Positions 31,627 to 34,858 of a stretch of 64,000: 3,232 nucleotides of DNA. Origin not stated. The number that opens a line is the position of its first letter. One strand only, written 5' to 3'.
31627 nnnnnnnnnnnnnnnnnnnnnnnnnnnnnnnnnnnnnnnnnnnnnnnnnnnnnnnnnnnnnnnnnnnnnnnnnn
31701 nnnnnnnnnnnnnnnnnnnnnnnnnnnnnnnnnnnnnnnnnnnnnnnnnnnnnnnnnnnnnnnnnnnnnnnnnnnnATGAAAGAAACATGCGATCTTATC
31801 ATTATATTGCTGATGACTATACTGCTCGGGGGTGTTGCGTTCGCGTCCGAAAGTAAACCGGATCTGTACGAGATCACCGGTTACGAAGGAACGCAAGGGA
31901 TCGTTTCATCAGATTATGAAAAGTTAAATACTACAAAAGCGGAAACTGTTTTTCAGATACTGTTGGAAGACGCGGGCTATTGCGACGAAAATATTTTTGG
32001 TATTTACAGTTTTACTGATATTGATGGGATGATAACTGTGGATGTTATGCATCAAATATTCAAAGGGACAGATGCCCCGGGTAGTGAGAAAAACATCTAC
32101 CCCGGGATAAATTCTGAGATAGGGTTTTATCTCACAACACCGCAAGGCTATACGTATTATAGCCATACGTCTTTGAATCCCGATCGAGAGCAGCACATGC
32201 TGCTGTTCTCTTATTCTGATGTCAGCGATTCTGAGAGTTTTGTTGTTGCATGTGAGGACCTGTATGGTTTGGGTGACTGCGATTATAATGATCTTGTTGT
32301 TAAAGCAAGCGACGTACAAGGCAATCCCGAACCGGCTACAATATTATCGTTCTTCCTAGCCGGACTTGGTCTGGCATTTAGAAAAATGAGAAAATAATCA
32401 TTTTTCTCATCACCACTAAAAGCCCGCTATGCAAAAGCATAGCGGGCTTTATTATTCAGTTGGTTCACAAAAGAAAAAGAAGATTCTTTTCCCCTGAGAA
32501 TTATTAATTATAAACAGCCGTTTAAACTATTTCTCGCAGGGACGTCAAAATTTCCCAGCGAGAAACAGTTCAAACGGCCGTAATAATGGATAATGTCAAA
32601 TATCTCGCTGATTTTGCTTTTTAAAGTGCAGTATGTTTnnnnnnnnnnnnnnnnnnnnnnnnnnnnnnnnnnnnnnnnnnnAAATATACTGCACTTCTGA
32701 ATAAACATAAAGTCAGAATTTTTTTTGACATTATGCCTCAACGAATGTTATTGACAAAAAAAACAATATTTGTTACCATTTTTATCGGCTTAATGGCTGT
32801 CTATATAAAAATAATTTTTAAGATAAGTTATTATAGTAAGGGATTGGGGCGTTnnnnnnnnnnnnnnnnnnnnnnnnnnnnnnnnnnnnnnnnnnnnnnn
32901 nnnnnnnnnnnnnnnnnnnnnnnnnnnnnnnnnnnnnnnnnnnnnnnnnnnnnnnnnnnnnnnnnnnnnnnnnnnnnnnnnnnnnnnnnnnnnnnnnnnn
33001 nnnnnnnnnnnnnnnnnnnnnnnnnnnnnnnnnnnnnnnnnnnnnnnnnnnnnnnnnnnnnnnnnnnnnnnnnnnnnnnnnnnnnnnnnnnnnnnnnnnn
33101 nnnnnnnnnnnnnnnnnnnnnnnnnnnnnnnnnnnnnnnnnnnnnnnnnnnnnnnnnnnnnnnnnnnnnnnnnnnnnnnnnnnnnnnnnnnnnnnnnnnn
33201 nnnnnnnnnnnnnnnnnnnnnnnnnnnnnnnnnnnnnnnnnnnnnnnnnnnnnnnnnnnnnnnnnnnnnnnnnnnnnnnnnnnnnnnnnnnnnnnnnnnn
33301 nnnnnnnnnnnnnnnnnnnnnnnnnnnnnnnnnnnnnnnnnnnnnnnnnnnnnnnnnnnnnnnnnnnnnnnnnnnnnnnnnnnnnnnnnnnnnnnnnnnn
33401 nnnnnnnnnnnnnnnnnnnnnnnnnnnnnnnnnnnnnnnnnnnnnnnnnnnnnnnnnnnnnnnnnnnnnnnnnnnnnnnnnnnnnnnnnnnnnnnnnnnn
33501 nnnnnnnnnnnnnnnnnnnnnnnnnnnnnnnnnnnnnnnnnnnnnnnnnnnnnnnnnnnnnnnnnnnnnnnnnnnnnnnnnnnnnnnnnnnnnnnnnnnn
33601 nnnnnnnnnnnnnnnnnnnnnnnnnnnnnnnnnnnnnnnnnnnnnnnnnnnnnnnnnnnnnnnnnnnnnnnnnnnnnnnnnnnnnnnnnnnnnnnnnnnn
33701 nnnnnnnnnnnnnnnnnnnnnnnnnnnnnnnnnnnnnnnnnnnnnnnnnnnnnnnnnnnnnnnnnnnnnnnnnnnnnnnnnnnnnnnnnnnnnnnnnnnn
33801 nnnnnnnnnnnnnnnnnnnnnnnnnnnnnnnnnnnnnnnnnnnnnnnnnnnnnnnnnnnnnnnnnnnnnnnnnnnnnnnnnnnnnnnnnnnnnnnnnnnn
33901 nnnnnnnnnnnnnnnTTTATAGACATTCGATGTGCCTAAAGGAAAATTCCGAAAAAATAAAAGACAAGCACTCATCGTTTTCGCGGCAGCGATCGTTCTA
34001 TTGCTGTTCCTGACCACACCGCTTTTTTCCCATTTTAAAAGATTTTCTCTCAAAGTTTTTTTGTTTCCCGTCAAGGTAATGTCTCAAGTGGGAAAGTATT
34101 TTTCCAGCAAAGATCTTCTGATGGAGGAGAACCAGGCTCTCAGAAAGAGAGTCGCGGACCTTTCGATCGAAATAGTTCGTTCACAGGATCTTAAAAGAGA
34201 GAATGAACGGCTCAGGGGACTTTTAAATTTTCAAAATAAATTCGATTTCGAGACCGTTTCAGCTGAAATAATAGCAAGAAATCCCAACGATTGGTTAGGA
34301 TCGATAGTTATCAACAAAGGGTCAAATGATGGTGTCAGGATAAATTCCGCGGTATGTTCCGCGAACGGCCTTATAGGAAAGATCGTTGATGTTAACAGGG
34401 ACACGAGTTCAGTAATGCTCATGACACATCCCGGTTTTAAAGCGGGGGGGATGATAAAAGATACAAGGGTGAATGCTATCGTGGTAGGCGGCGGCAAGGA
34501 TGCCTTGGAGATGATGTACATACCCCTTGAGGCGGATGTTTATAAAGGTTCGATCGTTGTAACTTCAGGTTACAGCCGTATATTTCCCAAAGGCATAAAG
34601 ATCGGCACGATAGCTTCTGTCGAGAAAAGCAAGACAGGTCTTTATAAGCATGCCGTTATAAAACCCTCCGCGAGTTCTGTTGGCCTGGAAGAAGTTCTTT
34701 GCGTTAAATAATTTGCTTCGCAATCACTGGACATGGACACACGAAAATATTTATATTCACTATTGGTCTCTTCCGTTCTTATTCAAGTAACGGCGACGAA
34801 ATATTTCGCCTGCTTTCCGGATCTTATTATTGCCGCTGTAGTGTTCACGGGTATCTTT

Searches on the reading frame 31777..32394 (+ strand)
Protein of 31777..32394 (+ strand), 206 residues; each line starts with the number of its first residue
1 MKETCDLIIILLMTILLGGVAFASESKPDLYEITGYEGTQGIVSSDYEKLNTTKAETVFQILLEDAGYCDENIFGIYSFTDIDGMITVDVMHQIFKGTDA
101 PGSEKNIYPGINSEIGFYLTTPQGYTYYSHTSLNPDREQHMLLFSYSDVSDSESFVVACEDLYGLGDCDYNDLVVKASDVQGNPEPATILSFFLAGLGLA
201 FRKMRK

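Call 9: search_protein_families(library=pfam, proteins=[window:31777-32394:+], max_evalue=0.01)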
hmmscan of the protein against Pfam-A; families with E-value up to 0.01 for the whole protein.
window:31777-32394:+ (206 aa): 2 families
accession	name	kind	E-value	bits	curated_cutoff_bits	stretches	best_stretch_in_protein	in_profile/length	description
PF13448.11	DUF4114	-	1.4e-08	36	27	1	125-176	30-81/85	Domain of unknown function (DUF4114)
PF07589.16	PEP-CTERM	-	0.0029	18.1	20.7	1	184-206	3-24/24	PEP-CTERM motif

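Call 10: search_protein_families(library=ncbifam, proteins=[window:31777-32394:+], max_evalue=0.1)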
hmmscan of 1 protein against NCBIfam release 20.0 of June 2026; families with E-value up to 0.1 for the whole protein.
window:31777-32394:+ (206 aa): 1 family
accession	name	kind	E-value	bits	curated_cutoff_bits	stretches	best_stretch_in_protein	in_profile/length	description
TIGR02595.1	PEP_CTERM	domain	0.0026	18.5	16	1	184-205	2-23/24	PEP-CTERM sorting domain-containing protein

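Call 11: find_encoding_contigs(protein=window:31777-32394:+, flank=3000, max_places=6)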
Protein window:31777-32394:+ (206 aa): 6 contigs read that carry it; 1 place shown.
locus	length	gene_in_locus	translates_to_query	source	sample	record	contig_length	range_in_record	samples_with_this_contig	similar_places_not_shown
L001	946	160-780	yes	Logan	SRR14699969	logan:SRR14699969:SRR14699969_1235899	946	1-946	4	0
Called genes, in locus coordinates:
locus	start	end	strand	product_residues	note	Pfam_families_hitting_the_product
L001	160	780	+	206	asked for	PF13448:DUF4114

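Call 12: find_homologous_proteins(query=window:31777-32394:+, max_evalue=0.001)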
Query window:31777-32394:+ (206 aa): 15 proteins with E <= 0.001 among 283 candidates.
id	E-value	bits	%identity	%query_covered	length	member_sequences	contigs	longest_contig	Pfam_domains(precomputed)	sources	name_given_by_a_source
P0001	1.1e-133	461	100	100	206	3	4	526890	PF13448.12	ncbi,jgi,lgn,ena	-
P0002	2.1e-127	440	97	100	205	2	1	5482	PF13448.12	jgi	-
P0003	3.0e-32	130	40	97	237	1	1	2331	PF13448.12,PF07589.17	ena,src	-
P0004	2.1e-27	114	39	89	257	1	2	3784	PF13448.12,PF07589.17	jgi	jgi:hypothetical protein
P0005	2.5e-27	114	36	96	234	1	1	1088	PF13448.12,PF07589.17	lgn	-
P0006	3.1e-24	104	38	89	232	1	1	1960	PF13448.12,PF07589.17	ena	-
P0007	4.9e-24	103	34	100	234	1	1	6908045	PF13448.12,PF07589.17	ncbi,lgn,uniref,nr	ncbi:Uncharacterized cell wall protein, DUF4114 [Desulfonema limicola]|uniref:Uncharacterized cell w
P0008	1.9e-22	98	39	89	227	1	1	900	PF13448.12,PF07589.17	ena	-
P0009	4.3e-17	80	33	97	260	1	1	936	PF13448.12,PF07589.17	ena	-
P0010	1.0e-14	73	32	97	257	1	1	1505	PF13448.12,PF07589.17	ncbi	-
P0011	1.6e-14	72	34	63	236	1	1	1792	PF13448.12,PF07589.17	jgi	jgi:hypothetical protein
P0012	2.2e-12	65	35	68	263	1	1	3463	PF13448.12,PF07589.17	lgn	-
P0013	4.3e-12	64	34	63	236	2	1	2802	PF13448.12,PF07589.17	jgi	jgi:hypothetical protein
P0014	1.7e-7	49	29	76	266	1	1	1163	PF13448.12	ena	-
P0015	3.8e-4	38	33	54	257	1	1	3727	PF13448.12,PF07589.17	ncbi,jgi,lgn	-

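Call 14: list_cluster_members(proteins=[P0001])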
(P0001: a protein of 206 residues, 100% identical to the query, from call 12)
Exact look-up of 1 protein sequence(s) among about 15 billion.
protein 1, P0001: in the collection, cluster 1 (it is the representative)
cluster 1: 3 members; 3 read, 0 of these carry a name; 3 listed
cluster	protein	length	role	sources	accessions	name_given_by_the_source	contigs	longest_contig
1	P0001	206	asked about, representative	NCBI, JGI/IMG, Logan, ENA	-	-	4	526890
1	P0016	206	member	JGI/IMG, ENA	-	-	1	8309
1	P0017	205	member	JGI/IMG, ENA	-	-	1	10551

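Call 15: find_encoding_contigs(protein=P0002, flank=3000, max_places=3)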
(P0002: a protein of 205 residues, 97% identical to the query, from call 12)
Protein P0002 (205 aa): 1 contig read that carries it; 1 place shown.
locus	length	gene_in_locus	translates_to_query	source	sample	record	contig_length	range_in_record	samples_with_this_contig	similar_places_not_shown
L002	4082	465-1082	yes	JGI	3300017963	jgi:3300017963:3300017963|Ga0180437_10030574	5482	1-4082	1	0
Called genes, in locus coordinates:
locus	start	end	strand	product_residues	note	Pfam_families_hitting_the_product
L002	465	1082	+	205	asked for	PF13448:DUF4114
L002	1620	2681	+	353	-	PF00022:Actin (weak), PF06723:MreB_Mbl, PF11104:PilM_2 (faint), PF00012:HSP70, PF14450:FtsA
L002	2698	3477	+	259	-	PF04085:MreC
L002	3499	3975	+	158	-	-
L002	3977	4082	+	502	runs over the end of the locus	?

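Call 16: find_encoding_contigs(protein=P0007, flank=3000, max_places=3)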
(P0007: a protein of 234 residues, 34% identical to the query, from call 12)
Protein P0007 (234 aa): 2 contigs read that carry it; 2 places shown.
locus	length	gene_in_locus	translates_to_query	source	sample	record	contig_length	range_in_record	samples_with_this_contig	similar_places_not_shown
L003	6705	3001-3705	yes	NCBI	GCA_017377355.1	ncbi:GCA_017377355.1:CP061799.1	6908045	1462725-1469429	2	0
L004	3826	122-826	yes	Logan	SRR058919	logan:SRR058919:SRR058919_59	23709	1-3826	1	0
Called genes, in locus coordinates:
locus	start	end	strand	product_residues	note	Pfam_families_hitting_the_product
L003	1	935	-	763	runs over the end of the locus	PF21132:MFD_D3 (faint), PF02559:CarD_TRCF_RID, PF00270:DEAD, PF04851:ResIII, PF22590:Cas3-like_C_2 (faint), PF00271:Helicase_C, PF03461:TRCF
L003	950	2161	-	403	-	PF17757:UvrB_inter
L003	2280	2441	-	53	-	-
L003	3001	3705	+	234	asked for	PF13448:DUF4114, PF07589:PEP_exosort_dom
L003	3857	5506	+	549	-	PF13807:GNVR (weak)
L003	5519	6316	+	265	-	PF01656:CbiA (weak), PF10609:ParA (weak)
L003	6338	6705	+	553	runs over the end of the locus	PF02397:Bac_transf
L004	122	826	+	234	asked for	PF13448:DUF4114, PF07589:PEP_exosort_dom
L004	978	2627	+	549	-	PF13807:GNVR (weak)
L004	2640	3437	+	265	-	PF01656:CbiA (weak), PF10609:ParA (weak)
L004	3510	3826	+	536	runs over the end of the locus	PF02397:Bac_transf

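Call 17: find_encoding_contigs(protein=P0004, flank=3000, max_places=3)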
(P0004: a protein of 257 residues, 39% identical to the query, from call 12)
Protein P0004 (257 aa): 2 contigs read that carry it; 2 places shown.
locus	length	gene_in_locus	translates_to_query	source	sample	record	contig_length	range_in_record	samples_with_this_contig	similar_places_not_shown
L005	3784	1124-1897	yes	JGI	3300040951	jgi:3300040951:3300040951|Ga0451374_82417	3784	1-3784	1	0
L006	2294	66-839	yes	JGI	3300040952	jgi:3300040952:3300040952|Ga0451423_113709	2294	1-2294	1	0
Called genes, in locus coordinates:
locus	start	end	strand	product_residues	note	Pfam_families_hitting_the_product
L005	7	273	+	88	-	PF02604:PhdYeFM_antitox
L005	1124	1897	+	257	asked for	PF13448:DUF4114, PF07589:PEP_exosort_dom (weak)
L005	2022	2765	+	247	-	PF07589:PEP_exosort_dom (weak)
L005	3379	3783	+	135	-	?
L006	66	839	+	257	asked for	PF13448:DUF4114, PF07589:PEP_exosort_dom (weak)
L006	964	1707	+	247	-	PF07589:PEP_exosort_dom (weak)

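Call 18: find_encoding_contigs(protein=P0003, flank=3000, max_places=3)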
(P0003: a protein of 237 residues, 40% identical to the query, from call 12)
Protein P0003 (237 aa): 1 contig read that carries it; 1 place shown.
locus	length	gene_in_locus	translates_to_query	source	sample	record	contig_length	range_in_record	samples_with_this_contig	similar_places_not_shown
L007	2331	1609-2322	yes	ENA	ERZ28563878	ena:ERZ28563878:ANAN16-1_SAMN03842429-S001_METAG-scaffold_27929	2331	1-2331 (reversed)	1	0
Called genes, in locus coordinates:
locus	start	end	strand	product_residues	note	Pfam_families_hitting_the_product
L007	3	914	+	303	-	?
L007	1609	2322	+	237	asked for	PF13448:DUF4114, PF07589:PEP_exosort_dom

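Call 31: find_related_loci(query=A2, collection=genome_contigs, flank=2000)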
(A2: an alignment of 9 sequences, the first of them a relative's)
Query A2 (206 aa) in genome_contigs; peptide patterns used: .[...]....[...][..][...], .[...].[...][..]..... (x = any residue, [..] = any of these).
119 stretches matched a pattern; 7 encode a relative of the query (tblastn E <= 1e-3); 7 distinct loci.
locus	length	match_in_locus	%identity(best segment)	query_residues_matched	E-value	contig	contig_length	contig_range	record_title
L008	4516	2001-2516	41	61-206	1e-29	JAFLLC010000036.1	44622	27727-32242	MAG: Deltaproteobacteria bacterium isolate LaCa_MAG_21 c_000000001406, whole genome shotgun sequence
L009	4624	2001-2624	36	20-205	6e-28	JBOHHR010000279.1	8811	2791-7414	MAG: Gammaproteobacteria bacterium isolate M3-S_metawrap_bin.19 k127_1062050, whole genome shotgun sequence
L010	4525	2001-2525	41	56-206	4e-28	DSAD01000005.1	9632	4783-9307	MAG TPA_asm: Deltaproteobacteria bacterium isolate SpSt-1140 Ga0129302_1004154, whole genome shotgun sequence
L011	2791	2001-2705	35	1-206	2e-27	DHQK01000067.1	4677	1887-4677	MAG TPA_asm: Marinilabilia sp. UBA5340 UBA5340_contig_3051, whole genome shotgun sequence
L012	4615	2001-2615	36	7-186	2e-27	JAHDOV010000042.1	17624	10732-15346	MAG: Deltaproteobacteria bacterium isolate SL3-B22.2 k141_121235, whole genome shotgun sequence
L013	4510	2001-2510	36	61-206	8e-27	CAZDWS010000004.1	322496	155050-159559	MAG TPA_asm: uncultured Geobacteraceae bacterium isolate SRP302447_co3_257 genome assembly, contig: NODE_71_length_32249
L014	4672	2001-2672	29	11-205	1e-14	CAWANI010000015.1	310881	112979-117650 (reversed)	MAG: uncultured delta proteobacterium isolate MFD02923.bin.2.91 genome assembly, contig: contig_25861, whole genome shot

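Call 32: find_related_loci(query=A2, collection=metagenome_contigs, flank=2000)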
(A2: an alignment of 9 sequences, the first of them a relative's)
Query A2 (206 aa) in metagenome_contigs; peptide patterns used: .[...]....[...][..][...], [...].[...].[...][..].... (x = any residue, [..] = any of these).
331 stretches matched a pattern; 45 encode a relative of the query (tblastn E <= 1e-3); 45 distinct loci.
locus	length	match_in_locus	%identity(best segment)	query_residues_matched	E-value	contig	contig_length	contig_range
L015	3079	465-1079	97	1-206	8e-136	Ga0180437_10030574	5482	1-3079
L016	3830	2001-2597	40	1-178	2e-36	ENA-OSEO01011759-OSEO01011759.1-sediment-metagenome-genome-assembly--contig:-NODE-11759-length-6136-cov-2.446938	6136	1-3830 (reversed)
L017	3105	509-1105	40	1-178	3e-34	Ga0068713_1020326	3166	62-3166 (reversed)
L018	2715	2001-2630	37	5-188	6e-31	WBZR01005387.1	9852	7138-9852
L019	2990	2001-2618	38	7-189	3e-30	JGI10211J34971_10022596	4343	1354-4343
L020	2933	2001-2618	38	7-189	3e-30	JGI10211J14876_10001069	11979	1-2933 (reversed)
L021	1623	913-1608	37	1-206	2e-30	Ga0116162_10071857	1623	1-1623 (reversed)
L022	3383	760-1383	38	7-189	2e-29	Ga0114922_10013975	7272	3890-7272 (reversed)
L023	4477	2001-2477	46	53-188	9e-29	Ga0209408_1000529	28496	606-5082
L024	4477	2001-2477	46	53-188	9e-29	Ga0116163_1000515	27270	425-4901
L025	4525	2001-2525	41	56-206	2e-27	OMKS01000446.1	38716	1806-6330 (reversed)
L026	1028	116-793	37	7-206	6e-28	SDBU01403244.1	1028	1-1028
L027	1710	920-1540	36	7-188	9e-27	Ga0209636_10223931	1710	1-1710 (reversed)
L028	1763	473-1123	35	1-186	7e-27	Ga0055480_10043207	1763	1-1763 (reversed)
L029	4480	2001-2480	41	58-189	2e-26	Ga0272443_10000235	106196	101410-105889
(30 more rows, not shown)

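Call 35: find_encoding_contigs(protein=P0017, flank=3000, max_places=3)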
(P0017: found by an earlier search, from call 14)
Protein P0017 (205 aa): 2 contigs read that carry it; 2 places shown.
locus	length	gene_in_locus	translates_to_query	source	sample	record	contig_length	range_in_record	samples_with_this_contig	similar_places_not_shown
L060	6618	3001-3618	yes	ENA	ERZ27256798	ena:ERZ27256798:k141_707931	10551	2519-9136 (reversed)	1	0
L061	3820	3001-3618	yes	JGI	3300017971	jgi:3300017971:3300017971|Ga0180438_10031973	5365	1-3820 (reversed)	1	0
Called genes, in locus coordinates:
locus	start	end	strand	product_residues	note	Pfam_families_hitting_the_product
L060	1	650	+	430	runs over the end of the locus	PF00275:EPSP_synthase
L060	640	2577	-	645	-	PF00884:Sulfatase, PF12895:ANAPC3 (faint), PF13174:TPR_6 (faint), PF16347:SGSH_C, PF14559:TPR_19 (weak), PF00515:TPR_1, PF13181:TPR_8 (weak), PF13424:TPR_12 (weak), +10 more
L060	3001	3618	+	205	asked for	PF13448:DUF4114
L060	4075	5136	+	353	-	PF00022:Actin (weak), PF06723:MreB_Mbl, PF11104:PilM_2 (faint), PF00012:HSP70, PF14450:FtsA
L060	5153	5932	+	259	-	PF04085:MreC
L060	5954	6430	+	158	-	-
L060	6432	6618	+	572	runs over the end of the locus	PF03717:PBP_dimer, PF00905:Transpeptidase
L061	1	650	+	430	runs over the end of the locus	PF00275:EPSP_synthase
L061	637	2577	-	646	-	PF00884:Sulfatase, PF07719:TPR_2 (faint), PF12895:ANAPC3 (faint), PF16347:SGSH_C, PF14559:TPR_19 (weak), PF00515:TPR_1, PF13181:TPR_8 (weak), PF13424:TPR_12 (weak), +10 more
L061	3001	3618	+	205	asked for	PF13448:DUF4114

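Call 36: find_encoding_contigs(protein=P0016, flank=3000, max_places=3)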
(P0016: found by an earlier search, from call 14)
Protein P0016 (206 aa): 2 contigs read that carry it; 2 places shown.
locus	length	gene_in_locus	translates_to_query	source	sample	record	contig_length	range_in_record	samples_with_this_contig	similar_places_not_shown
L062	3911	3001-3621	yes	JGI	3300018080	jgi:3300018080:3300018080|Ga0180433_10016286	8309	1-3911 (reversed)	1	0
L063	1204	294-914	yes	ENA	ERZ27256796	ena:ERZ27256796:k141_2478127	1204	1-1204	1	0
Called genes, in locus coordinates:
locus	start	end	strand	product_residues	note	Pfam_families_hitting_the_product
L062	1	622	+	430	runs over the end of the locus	PF00275:EPSP_synthase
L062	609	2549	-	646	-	PF00884:Sulfatase, PF07719:TPR_2 (faint), PF12895:ANAPC3 (faint), PF16347:SGSH_C, PF14559:TPR_19 (weak), PF00515:TPR_1, PF13181:TPR_8 (weak), PF13424:TPR_12 (weak), +10 more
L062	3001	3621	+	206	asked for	PF13448:DUF4114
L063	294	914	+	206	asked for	PF13448:DUF4114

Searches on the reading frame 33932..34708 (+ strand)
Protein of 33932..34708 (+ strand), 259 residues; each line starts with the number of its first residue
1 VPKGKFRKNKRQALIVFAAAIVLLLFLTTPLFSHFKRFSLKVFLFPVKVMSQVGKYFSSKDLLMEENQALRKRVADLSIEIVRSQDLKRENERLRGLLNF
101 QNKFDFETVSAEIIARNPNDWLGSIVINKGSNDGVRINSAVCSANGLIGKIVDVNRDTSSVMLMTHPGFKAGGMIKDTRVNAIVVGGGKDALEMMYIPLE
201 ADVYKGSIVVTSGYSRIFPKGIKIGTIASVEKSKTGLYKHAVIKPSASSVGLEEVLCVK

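Call 64: find_encoding_contigs(protein=window:33932-34708:+, flank=1000, max_places=8)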
Protein window:33932-34708:+ (259 aa): 5 contigs read that carry it; 4 places shown.
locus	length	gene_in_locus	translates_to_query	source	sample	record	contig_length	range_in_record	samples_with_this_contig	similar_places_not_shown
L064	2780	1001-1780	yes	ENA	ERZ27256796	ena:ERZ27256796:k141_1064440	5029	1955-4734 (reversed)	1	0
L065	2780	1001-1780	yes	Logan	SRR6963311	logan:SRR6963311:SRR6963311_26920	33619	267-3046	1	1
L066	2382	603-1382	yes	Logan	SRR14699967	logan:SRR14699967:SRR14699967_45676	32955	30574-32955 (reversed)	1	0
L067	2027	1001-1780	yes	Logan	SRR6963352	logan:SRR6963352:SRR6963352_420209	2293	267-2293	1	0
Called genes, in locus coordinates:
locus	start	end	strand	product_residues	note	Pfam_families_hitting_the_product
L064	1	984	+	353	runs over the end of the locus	PF00022:Actin (weak), PF06723:MreB_Mbl, PF11104:PilM_2 (faint), PF00012:HSP70, PF14450:FtsA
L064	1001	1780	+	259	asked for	PF04085:MreC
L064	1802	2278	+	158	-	-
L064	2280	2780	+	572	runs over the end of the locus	PF03717:PBP_dimer, PF00905:Transpeptidase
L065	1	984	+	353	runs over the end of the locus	PF00022:Actin (weak), PF06723:MreB_Mbl, PF11104:PilM_2 (faint), PF00012:HSP70, PF14450:FtsA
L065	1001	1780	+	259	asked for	PF04085:MreC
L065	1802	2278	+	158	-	-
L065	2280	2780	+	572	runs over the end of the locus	PF03717:PBP_dimer, PF00905:Transpeptidase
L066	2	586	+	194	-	?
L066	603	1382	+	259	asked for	PF04085:MreC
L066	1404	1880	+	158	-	-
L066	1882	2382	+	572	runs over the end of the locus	PF03717:PBP_dimer, PF00905:Transpeptidase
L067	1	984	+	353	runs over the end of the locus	PF00022:Actin (weak), PF06723:MreB_Mbl, PF11104:PilM_2 (faint), PF00012:HSP70, PF14450:FtsA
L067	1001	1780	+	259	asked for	PF04085:MreC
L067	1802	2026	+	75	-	?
